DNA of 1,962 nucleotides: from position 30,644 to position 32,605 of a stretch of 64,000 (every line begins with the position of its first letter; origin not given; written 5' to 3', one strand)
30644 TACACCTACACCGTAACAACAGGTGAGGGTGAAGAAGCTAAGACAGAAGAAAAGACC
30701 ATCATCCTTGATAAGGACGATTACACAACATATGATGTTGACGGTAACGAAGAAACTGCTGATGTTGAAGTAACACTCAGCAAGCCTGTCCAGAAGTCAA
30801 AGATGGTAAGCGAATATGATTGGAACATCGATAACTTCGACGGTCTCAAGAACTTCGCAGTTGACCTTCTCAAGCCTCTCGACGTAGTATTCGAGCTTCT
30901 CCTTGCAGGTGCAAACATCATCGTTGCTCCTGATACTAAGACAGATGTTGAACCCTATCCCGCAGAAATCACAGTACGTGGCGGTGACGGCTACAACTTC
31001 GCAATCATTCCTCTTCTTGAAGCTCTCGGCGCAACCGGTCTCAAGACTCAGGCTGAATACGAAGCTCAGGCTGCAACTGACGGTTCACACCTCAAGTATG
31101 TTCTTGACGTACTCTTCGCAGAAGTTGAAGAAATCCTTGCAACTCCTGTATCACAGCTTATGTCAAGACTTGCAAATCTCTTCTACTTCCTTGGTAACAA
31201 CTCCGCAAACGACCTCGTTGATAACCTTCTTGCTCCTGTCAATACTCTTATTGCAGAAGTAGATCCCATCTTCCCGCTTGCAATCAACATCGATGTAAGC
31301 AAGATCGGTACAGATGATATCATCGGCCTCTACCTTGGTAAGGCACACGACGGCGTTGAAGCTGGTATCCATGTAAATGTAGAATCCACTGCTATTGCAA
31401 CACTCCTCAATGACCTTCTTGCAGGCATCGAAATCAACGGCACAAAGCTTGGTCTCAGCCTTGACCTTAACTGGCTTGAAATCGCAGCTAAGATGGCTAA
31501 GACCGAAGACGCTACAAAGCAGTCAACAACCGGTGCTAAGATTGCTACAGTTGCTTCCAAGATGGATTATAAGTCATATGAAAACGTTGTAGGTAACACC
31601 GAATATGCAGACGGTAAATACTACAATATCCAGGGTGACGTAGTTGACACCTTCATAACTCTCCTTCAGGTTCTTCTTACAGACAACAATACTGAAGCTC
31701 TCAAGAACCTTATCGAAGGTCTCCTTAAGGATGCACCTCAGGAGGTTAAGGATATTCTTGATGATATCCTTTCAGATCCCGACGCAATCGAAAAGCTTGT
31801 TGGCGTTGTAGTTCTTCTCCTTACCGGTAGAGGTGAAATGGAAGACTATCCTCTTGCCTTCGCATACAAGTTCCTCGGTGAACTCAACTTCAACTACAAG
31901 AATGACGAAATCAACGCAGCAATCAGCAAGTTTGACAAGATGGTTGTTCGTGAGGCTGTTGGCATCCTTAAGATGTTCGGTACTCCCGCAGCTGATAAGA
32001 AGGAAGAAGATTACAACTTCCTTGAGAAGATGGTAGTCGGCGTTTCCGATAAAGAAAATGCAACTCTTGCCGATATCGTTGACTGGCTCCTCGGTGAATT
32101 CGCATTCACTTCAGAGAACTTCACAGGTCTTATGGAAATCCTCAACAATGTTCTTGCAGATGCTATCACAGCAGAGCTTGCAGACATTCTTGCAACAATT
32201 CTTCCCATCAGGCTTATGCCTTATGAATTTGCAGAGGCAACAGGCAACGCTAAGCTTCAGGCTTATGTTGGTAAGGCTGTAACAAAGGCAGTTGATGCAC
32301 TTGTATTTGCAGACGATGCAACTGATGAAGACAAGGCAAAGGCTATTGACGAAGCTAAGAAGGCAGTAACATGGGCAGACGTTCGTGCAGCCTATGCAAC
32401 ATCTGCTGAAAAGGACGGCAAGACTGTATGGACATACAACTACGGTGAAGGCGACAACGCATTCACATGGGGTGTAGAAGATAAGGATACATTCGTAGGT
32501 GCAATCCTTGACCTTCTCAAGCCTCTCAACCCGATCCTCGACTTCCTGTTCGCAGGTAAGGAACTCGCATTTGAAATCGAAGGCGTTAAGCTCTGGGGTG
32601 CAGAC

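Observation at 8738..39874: A 31.1-kb uninterrupted ORF encodes a 10,378-aa secreted protein with no recognisable domain family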

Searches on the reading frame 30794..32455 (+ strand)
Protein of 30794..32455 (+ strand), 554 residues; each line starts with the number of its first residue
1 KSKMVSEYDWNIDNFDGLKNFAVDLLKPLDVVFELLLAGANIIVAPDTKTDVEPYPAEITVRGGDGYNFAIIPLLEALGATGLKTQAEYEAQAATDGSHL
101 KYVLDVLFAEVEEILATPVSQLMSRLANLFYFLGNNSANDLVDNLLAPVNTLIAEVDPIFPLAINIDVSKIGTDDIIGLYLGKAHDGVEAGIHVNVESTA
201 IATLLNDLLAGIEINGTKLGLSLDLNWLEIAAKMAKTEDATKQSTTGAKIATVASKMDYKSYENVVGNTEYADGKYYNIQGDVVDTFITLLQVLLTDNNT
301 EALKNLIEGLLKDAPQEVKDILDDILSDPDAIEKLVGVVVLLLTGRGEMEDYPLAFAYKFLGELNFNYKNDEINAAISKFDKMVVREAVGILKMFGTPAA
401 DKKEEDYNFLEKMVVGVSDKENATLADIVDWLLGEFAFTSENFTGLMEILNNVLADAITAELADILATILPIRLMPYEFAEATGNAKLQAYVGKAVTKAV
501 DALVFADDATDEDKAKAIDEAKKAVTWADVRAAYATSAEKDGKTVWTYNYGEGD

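Call 26: predict_structure(alignment_id=A1)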
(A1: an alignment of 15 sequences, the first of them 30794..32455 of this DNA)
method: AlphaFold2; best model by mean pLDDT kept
length: 554 residues; sequences in the alignment: 15
mean_pLDDT: 64.4   pTM: 0.50
mean pLDDT of the five models: 64.4, 64.3, 60.4, 57.8, 57.4
residues with pLDDT >= 90: 15; 70-90: 251; 50-70: 127; < 50: 161
segments of 3 or more residues with pLDDT < 50: 1-8, 48-56, 240-246, 268-274, 332-396, 436-459, 461-472, 537-554
pLDDT, mean of each block of 10 residues (from residue 1): 40 73 80 84 58 51 80 84 86 87 84 76 83 82 79 75 79 74 67 79 77 64 82 75 48 74 50 60 76 72 65 53 55 47 38 34 35 43 44 48 62 59 51 50 42 42 42 66 69 82 90 89 77 54 40 31
secondary structure, 60 per line:
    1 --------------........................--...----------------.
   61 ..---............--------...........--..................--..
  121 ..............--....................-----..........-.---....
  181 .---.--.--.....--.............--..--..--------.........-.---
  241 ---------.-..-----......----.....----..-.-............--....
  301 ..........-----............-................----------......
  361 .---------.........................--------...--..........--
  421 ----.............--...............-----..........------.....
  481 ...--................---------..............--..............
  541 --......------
elements in order: H15-38 E41-43 E60-62 H66-77 H86-96 H99-116 H119-134 H137-156 E162-167 E177-181 E191-195 H198-210 H227-234 H259-264 H269-273 H283-294 H297-310 H316-327 H329-344 H355-361 H371-395 H409-418 H425-437 H440-454 H460-469 H476-483 H486-501 H511-524 H527-534 E535-540 E543-548

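Call 29: fold_search(model_id=the predicted structure, library=pdb)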
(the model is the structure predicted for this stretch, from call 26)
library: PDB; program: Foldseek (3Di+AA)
matches with E <= 10: 66; with E <= 0.001: 0
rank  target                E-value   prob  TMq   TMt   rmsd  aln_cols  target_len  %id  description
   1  5h7c_A                5.3e-01  0.09  0.11  0.14  23.1       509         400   13  Crystal structure of a repeat protein with two Protein A-DHR14 repeat modules (released 2017-06-28)
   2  7zh0                  1.0e+00  0.05  0.09  0.09  21.1       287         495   11  Structure of human OCT3 in lipid nanodisc (released 2022-11-09)
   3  4pjw_A                1.2e+00  0.08  0.09  0.07  18.5       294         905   11  crystal structure of human Stromal Antigen 2 (SA2) in complex with Sister Chromatid Cohesion protein 1 (Scc1), with bo (released 2014-08-27)
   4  8bd7_C                1.5e+00  0.09  0.12  0.11  20.3       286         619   13  IFTB1 subcomplex of anterograde Intraflagellar transport trains (Chlamydomonas reinhardtii) (released 2023-01-11)
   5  6sga_F3               1.6e+00  0.04  0.11  0.08  22.0       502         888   12  Body domain of the mt-SSU assemblosome from Trypanosoma brucei (released 2019-09-18)
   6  6uri_A                2.2e+00  0.05  0.12  0.12  20.7       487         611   11  HIV-1 Nef in complex with the CD4 cytoplasmic domain and the AP2 clathrin adaptor complex (released 2020-07-29)
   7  3zjy_B                2.6e+00  0.04  0.13  0.09  22.9       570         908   11  Crystal Structure of Importin 13 - RanGTP - eIF1A complex (released 2013-04-10)
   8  3ckd_B                3.0e+00  0.05  0.10  0.17  15.8       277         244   16  Crystal structure of the C-terminal domain of the Shigella type III effector IpaH (released 2008-03-25)
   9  2uy1_A                3.0e+00  0.03  0.07  0.09  24.9       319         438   14  CRYSTAL STRUCTURE OF CSTF-77 (released 2007-07-03)
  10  2ot8_B                3.3e+00  0.03  0.12  0.10  21.6       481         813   13  Karyopherin Beta2/Transportin-hnRNPM NLS Complex (released 2007-04-10)
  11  9cjj_A                3.6e+00  0.04  0.09  0.05  23.2       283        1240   14  Cas12a:gRNA:DNA (Acidaminococcus sp.) with 0 RNA:DNA base pairs, structure 3 (released 2025-01-08)
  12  3qml_C                3.6e+00  0.04  0.11  0.15  16.6       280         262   10  The structural analysis of Sil1-Bip complex reveals the mechanism for Sil1 to function as a novel nucleotide exchange  (released 2011-06-29)
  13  1d8d_A                3.7e+00  0.05  0.09  0.13  18.2       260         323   13  CO-CRYSTAL STRUCTURE OF RAT PROTEIN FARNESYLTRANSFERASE COMPLEXED WITH A K-RAS4B PEPTIDE SUBSTRATE AND FPP ANALOG AT 2 (released 2000-02-09)
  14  4c0o_A                3.7e+00  0.02  0.12  0.10  21.3       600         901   12  Transportin 3 in complex with phosphorylated ASF/SF2 (released 2014-01-22)
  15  8dve_A                3.9e+00  0.03  0.13  0.04  18.7       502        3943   11  RyR1 in presence of IpCa-T26E phosphomimetic and activating ligands (released 2023-05-31)
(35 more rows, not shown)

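Call 37: search_protein_representatives(alignment_id=A1)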
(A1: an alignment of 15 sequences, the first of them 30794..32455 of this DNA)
Query: 15 sequences, 601 profile positions. Proteins with E-value up to 0.001 (for the whole library): 656; up to 1e-10: 533; up to 1e-30: 384. The best 150 are listed.
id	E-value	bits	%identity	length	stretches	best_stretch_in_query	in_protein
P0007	0.0e+00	4378.9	-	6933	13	1-550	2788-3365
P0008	0.0e+00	3588.0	-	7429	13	6-491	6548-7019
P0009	0.0e+00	3344.5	-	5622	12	2-494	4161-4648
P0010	0.0e+00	2620.7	-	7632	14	6-497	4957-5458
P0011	0.0e+00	2085.8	-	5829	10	2-490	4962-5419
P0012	0.0e+00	1966.8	-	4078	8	5-495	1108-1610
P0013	0.0e+00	1916.7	-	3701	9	4-493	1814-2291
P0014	0.0e+00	1472.5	-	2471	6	2-496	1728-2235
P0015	0.0e+00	1239.2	-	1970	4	1-520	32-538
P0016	0.0e+00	1146.4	-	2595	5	4-532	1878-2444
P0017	0.0e+00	1041.1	-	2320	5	3-491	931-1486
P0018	1.6e-290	981.8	-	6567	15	10-454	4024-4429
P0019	3.5e-290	980.6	-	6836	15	12-177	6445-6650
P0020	8.4e-287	969.5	-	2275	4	7-593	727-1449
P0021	3.4e-283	957.6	-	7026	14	12-185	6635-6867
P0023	1.9e-280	948.5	-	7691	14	11-526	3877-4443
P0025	3.1e-272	921.4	-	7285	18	13-300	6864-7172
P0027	4.3e-267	904.4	-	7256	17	7-419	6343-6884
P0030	1.4e-225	767.3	-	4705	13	7-437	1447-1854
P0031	2.8e-225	766.3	-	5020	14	12-247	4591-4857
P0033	4.4e-213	726.0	-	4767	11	11-445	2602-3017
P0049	4.6e-169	580.6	-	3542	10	5-338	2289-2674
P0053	7.9e-160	550.1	-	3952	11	9-192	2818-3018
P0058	3.6e-155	534.8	-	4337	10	11-182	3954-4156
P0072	5.0e-141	488.0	-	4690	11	10-191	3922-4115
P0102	9.3e-125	434.3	-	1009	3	4-490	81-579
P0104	9.7e-124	431.0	-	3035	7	11-447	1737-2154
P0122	5.5e-109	382.2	-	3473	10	10-205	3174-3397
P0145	4.3e-95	336.3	-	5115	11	14-136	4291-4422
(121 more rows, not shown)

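Call 39: find_homologous_proteins(query=A1, max_evalue=0.00001)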
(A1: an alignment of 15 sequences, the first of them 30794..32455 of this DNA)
Query A1 (15 sequences) (554 aa, profile of the alignment): 7 proteins with E <= 0.00001 among 8000 candidates.
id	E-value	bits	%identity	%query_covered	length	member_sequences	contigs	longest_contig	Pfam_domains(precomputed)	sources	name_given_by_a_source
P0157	8.5e-213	727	37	66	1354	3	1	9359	-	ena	-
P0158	3.8e-145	503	41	62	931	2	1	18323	-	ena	-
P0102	2.9e-124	434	38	60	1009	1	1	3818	-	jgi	jgi:hypothetical protein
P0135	4.3e-103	364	30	44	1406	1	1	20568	-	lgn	-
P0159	2.6e-74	269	42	54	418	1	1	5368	-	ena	-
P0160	2.6e-61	226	32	31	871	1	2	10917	-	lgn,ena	-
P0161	9.4e-31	126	68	18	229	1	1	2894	-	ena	-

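Call 40: list_cluster_members(proteins=[P0007, P0008, P0009, P0010, P0011, P0018, P0019, P0023, P0025, P0027])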
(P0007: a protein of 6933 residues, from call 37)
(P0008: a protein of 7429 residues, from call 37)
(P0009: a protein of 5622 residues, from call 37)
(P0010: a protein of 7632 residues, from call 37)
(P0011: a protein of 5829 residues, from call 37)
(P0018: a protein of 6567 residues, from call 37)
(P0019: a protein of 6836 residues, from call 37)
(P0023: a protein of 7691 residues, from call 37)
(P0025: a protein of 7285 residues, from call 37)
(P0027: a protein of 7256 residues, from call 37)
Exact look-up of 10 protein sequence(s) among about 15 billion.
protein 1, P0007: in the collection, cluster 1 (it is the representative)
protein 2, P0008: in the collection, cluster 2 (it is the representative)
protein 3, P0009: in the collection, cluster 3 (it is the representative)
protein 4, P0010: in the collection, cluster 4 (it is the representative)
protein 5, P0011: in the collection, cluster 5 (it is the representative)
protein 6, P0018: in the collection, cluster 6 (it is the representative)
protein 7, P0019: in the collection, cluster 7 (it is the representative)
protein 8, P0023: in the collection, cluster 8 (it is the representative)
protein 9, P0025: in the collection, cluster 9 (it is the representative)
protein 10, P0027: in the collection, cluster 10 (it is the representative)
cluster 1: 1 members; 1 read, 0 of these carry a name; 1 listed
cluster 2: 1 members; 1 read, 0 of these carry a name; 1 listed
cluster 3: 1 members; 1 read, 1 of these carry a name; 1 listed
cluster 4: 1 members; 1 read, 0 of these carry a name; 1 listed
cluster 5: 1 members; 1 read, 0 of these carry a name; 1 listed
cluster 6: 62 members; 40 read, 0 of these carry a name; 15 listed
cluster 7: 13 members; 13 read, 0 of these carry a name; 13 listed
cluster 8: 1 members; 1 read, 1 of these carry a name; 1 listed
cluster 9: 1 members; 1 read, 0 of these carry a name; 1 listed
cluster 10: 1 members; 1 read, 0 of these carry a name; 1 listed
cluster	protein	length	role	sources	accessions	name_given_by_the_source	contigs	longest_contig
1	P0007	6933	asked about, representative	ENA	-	-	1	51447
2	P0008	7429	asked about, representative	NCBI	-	-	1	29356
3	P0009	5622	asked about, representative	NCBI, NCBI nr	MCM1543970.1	MAG: hypothetical protein NC110_01610, partial [Ruminococcus sp.] | hypothetical protein [Ruminococcus sp.]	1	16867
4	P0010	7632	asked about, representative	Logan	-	-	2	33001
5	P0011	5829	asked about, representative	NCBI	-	-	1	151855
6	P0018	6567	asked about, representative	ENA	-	-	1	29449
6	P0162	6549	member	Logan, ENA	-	-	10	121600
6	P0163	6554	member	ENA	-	-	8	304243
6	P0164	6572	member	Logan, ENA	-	-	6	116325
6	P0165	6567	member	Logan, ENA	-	-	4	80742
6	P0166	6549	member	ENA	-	-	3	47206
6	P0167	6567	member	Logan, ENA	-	-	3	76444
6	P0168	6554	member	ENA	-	-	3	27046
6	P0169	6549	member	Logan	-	-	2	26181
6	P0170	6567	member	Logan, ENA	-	-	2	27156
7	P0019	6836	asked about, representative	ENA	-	-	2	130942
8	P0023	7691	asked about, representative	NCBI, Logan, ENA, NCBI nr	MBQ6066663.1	MAG: hypothetical protein IJK89_07545 [Clostridia bacterium] | hypothetical protein [Clostridia bacterium]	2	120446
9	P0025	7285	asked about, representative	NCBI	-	-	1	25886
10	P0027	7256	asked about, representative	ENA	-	-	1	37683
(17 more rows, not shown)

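Call 72: search_protein_families(library=pfam, alignment_id=A1, max_evalue=1)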
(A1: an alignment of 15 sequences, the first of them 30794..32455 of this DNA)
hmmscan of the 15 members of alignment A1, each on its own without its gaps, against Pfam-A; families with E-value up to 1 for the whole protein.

A. member 1, window:30794-32455:+ (554 aa): 1 family
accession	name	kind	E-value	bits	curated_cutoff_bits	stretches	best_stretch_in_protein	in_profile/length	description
PF13646.12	HEAT_2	-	0.0086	16.8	27.7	0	290-330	4-44/88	HEAT repeats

B. families by the number of members that match (of 15 scanned): 21 families
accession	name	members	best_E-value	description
PF13499.12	EF-hand_7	2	0.013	EF-hand domain pair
PF13646.12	HEAT_2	1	0.0086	HEAT repeats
PF23131.1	DotY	1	0.0094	DotY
PF21872.3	SAM_5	1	0.034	SAM domain-like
PF05576.17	Peptidase_S37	1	0.042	PS-10 peptidase S37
PF09851.14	SHOCT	1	0.044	Short C-terminal domain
PF21506.2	Knl-2-like_dom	1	0.049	Kinetochore null protein 2-like domain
PF05803.17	Chordopox_L2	1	0.052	Chordopoxvirus L2 protein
PF20926.3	Htt_N-HEAT_1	1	0.053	Huntingtin, N-terminal HEAT 1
PF01839.29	FG-GAP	1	0.08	FG-GAP repeat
PF07993.18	NAD_binding_4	1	0.098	Male sterility protein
PF00036.39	EF-hand_1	1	0.12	EF hand domain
PF17883.6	MBG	1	0.14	MBG domain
PF00436.31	SSB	1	0.19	Single-strand binding protein family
PF06004.18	DUF903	1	0.21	Bacterial protein of unknown function (DUF903)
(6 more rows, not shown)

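Call 89: fold_search(model_id=the predicted structure, library=viral)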
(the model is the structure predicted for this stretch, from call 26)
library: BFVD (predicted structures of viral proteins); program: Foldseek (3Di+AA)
matches with E <= 10: 87; with E <= 0.001: 0
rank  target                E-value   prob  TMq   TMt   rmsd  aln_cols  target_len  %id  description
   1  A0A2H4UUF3            8.2e-01  0.05  0.11  0.10  24.1       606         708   10  RING-finger domain-containing protein [Bodo saltans virus]
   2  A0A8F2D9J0            8.5e-01  0.09  0.10  0.13  20.1       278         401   10  Uncharacterized protein [Gordonia phage VanLee]
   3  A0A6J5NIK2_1          1.1e+00  0.05  0.10  0.05  27.8       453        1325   10  Uncharacterized protein [uncultured Caudovirales phage]
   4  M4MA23                1.2e+00  0.03  0.09  0.07  28.6       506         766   13  (no name in the UniProt tables at hand)
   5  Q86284                1.5e+00  0.04  0.09  0.11  25.2       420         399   11  Uncharacterized protein S8 [Diadromus pulchellus idnoreovirus 1]
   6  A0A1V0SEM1            1.8e+00  0.04  0.10  0.10  21.3       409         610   12  RING finger domain protein [Hokovirus HKV1]
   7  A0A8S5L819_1          2.2e+00  0.04  0.08  0.05  33.8       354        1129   16  Minor tail protein [Siphoviridae sp. ctDmQ3]
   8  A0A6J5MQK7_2          2.3e+00  0.01  0.09  0.05  37.1       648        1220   13  Phage tail tape measure protein [uncultured Caudovirales phage]
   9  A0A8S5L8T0            2.4e+00  0.02  0.08  0.05  48.6       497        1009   14  Tail tape measure protein [Myoviridae sp. ctuYn2]
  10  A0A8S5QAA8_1          2.7e+00  0.03  0.11  0.05  22.6       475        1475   12  Type I restriction enzyme [Podoviridae sp. ctsfx1]
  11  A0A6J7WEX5            2.7e+00  0.02  0.08  0.08  28.7       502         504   11  Uncharacterized protein (Fragment) [uncultured Caudovirales phage]
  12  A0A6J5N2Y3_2          2.7e+00  0.02  0.10  0.06  30.4       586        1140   11  Phage head morphogenesis domain containing protein [uncultured Caudovirales phage]
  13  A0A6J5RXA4            2.9e+00  0.02  0.09  0.09  36.1       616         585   11  Uncharacterized protein [uncultured Caudovirales phage]
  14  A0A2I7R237            3.0e+00  0.02  0.10  0.07  28.6       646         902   11  (no name in the UniProt tables at hand)
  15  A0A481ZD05            3.1e+00  0.02  0.07  0.09  24.0       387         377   11  F-box domain-containing protein [Pithovirus LCPAC403]
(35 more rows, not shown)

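Call 93: list_cluster_members(proteins=[P0030, P0031, P0033, P0053, P0072, P0058, P0104, P0122, P0145, P0049])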
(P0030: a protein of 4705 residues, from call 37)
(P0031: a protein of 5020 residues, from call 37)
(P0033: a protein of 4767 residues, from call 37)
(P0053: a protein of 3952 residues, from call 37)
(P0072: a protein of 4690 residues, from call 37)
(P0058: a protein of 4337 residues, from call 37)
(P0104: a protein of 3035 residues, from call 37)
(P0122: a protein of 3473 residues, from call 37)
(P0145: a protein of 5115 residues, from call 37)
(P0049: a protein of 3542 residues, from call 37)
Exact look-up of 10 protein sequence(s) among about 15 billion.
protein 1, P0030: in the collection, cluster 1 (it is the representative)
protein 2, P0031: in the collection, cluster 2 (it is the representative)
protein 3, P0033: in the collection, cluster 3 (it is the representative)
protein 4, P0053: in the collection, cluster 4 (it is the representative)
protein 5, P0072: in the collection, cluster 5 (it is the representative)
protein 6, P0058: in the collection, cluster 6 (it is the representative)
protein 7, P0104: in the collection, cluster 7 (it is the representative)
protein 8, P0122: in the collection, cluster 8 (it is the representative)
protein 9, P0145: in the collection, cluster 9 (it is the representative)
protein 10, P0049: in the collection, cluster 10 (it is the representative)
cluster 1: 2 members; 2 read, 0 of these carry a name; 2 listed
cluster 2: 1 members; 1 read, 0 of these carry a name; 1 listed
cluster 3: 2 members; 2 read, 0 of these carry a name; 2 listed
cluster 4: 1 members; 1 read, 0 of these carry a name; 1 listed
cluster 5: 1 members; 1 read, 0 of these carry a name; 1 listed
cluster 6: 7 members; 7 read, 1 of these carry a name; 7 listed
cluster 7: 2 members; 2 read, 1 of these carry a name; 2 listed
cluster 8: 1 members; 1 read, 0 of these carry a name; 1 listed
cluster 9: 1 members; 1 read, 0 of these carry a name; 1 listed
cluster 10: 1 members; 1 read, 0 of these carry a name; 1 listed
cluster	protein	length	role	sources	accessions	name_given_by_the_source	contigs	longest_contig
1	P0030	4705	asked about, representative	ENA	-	-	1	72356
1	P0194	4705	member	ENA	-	-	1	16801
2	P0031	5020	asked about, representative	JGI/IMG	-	-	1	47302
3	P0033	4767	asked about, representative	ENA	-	-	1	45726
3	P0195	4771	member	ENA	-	-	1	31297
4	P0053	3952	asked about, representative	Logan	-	-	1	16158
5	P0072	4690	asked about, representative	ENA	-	-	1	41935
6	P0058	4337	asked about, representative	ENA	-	-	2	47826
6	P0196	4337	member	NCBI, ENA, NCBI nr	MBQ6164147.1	MAG: hypothetical protein IJK23_06710 [Clostridia bacterium] | hypothetical protein [Clostridia bacterium]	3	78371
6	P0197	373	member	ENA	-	-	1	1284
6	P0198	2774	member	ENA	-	-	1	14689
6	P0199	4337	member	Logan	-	-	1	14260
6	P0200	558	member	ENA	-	-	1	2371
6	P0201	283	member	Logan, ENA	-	-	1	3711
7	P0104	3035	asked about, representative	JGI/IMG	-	hypothetical protein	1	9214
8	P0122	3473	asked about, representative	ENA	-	-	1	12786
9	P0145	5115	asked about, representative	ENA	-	-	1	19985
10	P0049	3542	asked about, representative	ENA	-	-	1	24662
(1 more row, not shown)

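Call 95: search_solved_structures(query=A1, max_evalue=1)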
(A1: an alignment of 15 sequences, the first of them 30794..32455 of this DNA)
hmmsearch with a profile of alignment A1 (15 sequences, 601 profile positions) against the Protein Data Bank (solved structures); distinct sequences matched with E-value up to 1: 3.
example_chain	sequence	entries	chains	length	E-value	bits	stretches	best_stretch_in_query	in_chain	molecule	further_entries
1yvi_A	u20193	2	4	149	0.042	16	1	277-350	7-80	histidine-containing phosphotransfer protein | Histidine-containing phosphotransfer protein 1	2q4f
8fbm_A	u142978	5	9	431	0.12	14.5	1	328-383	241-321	Glycylpeptide N-tetradecanoyltransferase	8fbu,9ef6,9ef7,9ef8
5xn9_A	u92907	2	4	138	0.94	11.5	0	471-550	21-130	SAHS1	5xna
